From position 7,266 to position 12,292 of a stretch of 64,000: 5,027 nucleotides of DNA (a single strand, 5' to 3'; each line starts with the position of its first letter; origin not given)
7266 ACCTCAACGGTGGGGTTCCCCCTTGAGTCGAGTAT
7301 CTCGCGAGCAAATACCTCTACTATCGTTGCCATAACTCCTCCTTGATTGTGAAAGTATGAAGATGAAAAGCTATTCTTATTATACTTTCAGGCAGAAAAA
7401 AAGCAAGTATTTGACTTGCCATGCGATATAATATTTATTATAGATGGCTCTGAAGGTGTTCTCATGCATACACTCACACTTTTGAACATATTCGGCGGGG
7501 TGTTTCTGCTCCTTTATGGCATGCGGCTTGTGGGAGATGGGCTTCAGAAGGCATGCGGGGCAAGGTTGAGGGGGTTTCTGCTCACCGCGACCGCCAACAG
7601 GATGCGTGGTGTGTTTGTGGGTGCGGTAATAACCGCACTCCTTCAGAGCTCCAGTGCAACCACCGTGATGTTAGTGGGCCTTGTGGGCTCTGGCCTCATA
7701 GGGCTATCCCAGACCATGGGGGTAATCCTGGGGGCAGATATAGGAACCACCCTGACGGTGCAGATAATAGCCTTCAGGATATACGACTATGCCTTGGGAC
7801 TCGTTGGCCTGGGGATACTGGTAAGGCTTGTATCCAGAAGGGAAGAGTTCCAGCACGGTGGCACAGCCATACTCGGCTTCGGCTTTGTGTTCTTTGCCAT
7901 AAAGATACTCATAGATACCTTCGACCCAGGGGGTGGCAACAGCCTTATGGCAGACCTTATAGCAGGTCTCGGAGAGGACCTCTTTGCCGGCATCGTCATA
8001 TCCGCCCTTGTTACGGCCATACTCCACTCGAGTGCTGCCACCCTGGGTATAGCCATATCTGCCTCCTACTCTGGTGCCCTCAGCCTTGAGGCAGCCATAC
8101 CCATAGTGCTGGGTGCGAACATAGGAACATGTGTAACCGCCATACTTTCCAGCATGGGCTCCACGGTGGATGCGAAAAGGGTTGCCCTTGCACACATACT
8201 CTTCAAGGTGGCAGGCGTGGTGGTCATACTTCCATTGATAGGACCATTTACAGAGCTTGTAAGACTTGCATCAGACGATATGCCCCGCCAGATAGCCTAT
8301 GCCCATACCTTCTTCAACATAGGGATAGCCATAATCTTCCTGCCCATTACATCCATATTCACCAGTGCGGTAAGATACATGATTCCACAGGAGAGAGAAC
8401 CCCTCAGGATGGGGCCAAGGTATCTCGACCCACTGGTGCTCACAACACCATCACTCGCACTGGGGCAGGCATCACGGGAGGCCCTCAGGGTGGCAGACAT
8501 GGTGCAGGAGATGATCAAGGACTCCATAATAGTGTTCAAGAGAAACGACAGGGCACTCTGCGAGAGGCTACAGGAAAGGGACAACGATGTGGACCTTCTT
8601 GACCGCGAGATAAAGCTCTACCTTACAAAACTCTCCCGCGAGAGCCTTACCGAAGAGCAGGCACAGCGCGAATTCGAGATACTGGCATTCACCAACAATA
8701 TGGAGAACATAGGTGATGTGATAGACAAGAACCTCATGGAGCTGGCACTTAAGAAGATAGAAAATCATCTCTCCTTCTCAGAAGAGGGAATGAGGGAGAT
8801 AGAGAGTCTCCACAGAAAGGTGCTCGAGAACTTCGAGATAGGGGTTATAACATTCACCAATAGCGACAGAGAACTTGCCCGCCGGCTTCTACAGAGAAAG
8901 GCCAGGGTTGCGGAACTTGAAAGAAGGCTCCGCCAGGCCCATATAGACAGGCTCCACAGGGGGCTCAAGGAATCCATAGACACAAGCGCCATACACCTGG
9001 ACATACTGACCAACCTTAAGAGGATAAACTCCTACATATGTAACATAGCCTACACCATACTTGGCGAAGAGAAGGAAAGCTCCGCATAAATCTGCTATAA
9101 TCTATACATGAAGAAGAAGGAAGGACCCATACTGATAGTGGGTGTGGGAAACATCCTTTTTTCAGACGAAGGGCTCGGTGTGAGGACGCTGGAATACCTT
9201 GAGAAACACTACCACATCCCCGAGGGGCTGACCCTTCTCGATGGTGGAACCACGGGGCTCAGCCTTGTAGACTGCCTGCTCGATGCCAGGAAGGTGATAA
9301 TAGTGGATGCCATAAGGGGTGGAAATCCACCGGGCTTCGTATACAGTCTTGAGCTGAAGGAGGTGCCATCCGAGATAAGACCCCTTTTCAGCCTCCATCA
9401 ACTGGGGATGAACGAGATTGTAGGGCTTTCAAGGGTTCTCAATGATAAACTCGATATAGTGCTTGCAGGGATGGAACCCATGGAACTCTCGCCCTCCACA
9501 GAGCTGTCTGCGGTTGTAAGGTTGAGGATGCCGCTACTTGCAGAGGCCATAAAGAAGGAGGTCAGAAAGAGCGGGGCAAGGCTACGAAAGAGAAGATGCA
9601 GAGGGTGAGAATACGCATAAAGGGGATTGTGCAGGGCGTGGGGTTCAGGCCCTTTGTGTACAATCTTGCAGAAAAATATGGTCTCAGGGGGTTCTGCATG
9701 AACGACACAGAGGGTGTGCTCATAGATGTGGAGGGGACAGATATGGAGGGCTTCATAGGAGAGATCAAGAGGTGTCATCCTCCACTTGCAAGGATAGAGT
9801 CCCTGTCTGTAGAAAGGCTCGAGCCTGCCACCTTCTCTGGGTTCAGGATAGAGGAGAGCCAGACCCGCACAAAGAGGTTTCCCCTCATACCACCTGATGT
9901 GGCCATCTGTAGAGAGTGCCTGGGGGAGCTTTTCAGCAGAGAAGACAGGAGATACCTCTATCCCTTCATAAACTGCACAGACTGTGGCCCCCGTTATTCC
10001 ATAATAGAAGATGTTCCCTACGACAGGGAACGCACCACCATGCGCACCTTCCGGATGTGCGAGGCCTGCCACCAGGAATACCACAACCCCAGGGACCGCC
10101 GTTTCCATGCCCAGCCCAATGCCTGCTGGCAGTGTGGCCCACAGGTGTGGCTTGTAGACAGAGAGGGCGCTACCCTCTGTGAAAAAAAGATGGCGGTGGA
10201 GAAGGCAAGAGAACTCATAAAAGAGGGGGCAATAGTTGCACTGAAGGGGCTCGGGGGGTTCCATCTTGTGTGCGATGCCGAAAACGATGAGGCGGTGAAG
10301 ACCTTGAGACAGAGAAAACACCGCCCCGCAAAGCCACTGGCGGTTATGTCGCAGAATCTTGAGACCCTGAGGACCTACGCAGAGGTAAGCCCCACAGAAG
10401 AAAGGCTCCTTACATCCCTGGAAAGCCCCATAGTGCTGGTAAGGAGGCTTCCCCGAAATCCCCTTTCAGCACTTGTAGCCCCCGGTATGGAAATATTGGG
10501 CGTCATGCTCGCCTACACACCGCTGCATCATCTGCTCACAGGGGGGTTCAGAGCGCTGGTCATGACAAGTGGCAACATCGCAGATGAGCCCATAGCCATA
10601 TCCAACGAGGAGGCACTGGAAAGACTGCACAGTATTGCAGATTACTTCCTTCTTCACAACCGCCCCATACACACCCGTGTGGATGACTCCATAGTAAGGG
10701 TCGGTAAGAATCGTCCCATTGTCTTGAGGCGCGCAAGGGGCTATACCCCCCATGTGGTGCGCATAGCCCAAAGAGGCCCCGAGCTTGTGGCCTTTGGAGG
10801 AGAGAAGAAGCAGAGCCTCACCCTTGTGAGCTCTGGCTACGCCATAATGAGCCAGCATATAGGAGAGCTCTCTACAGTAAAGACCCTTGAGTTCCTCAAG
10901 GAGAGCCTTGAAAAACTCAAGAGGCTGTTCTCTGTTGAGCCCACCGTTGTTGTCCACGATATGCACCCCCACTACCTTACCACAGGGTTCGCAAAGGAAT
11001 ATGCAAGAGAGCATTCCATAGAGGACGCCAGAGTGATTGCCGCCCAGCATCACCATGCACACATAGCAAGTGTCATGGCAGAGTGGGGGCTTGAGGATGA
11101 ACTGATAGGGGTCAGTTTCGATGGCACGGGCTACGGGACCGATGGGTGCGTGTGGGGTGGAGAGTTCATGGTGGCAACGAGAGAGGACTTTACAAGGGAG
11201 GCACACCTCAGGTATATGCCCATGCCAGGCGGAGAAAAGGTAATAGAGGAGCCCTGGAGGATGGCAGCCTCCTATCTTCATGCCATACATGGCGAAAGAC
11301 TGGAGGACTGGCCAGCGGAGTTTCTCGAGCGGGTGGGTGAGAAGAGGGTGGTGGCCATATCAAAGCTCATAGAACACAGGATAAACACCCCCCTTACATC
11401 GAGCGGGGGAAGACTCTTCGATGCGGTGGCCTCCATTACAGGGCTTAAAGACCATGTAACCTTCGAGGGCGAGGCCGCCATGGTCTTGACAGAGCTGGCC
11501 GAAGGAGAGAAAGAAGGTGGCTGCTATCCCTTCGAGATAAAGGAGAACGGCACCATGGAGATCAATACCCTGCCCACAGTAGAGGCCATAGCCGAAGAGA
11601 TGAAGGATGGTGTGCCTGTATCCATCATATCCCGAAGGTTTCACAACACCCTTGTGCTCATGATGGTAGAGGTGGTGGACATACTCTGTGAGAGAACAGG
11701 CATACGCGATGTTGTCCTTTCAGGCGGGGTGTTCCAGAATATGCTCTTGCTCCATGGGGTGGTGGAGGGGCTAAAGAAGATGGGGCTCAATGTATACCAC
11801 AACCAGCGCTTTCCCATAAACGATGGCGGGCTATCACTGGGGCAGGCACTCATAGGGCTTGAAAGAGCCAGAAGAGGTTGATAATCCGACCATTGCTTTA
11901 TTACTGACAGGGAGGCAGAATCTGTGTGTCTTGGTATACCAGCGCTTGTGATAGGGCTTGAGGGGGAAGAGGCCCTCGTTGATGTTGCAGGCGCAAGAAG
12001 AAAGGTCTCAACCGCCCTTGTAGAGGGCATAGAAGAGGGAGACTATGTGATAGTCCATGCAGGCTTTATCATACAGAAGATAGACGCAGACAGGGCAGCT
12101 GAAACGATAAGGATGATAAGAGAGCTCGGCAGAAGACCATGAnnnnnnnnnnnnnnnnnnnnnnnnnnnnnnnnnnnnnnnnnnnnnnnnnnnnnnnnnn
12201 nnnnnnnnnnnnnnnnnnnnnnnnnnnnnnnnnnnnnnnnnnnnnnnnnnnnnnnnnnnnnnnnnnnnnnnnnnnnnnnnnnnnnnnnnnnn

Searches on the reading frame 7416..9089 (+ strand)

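Call 21: search_protein_families(library=pfam, proteins=[window:7416-9089:+], max_evalue=0.001)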
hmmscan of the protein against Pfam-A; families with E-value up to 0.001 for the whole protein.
window:7416-9089:+ (557 aa): 2 families
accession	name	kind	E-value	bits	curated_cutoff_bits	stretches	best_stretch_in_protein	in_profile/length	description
PF02690.20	Na_Pi_cotrans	-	3.5e-56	189.5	29.1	2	31-165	1-135/137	Na+/Pi-cotransporter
PF01895.24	PhoU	-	1.5e-18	67.3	23.5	2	358-435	3-81/89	PhoU domain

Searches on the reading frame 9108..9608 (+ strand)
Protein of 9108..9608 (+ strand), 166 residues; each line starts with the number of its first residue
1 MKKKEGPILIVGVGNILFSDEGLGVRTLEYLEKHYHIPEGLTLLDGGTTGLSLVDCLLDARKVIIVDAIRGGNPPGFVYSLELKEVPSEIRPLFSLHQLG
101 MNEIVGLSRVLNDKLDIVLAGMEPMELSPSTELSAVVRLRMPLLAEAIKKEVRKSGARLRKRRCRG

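Call 21: search_protein_families(library=pfam, proteins=[window:9108-9608:+], max_evalue=0.001)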
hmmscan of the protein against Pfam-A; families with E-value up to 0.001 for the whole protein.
window:9108-9608:+ (166 aa): 1 family
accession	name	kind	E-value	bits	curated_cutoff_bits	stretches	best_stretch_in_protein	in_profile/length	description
PF01750.23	HycI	-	2.1e-24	86.2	23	1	25-150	1-129/130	Hydrogenase maturation protease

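Call 78: search_protein_families(library=ncbifam, proteins=[window:9108-9608:+], max_evalue=0.00001)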
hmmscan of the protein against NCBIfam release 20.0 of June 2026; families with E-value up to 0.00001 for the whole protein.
window:9108-9608:+ (166 aa): 7 families
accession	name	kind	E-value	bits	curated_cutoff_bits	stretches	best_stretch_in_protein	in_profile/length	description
TIGR00140.1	hupD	subfamily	1.7e-38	131.9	151.8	1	8-156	1-151/151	HyaD/HybD family hydrogenase maturation endopeptidase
TIGR00072.1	hydrog_prot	superfamily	3.8e-36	124.3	47.45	1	9-151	1-144/145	hydrogenase maturation protease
NF007777.0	PRK10466.1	equivalog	2.4e-30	105.4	190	1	8-161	3-158/164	HyaD/HybD family hydrogenase maturation endopeptidase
NF045519.1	NiFeSe_H2_mat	exception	4.5e-22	78.5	190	1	8-154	3-149/152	NiFeSe hydrogenase maturation protease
NF007616.0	PRK10264.1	equivalog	8.6e-20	71.2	261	1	8-146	6-147/195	hydrogenase 1 maturation protease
TIGR00130.1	frhD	equivalog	8.5e-17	61.6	134.95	1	8-152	5-151/153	coenzyme F420-reducing hydrogenase, FrhD protein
TIGR00142.1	hycI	equivalog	1.4e-07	31.3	119.1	1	9-149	2-139/146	hydrogenase maturation peptidase HycI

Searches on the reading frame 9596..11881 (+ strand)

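Call 21: search_protein_families(library=pfam, proteins=[window:9596-11881:+], max_evalue=0.001)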
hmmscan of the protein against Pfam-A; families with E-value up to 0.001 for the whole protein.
window:9596-11881:+ (761 aa): 5 families
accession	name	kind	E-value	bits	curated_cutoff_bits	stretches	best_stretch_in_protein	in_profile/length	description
PF22521.2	HypF_C_2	-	7.1e-82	275.2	27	1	505-750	1-241/241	Carbamoyltransferase, Kae1-like Domain, second subdomain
PF01300.24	Sua5_yciO_yrdC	-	2.7e-47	161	25.1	1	206-380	1-178/178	Telomere recombination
PF07503.17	zf-HYPF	-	2.6e-30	104.4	23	2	154-187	1-34/34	HypF finger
PF17788.7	HypF_C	-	1.3e-29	103.2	23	1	394-496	3-99/99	HypF Kae1-like domain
PF00708.24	Acylphosphatase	-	3e-20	72.7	22.5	1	5-85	2-85/85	Acylphosphatase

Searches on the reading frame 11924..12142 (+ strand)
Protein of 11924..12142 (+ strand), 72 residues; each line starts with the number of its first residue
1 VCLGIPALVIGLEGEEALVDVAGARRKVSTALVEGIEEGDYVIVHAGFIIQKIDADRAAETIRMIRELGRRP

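Call 21: search_protein_families(library=pfam, proteins=[window:11924-12142:+], max_evalue=0.001)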
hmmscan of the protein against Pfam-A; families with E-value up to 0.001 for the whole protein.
window:11924-12142:+ (72 aa): 1 family
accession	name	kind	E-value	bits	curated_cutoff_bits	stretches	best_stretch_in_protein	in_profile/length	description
PF01455.23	HupF_HypC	-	8e-25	87.2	28.5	1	1-64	1-64/65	HupF/HypC family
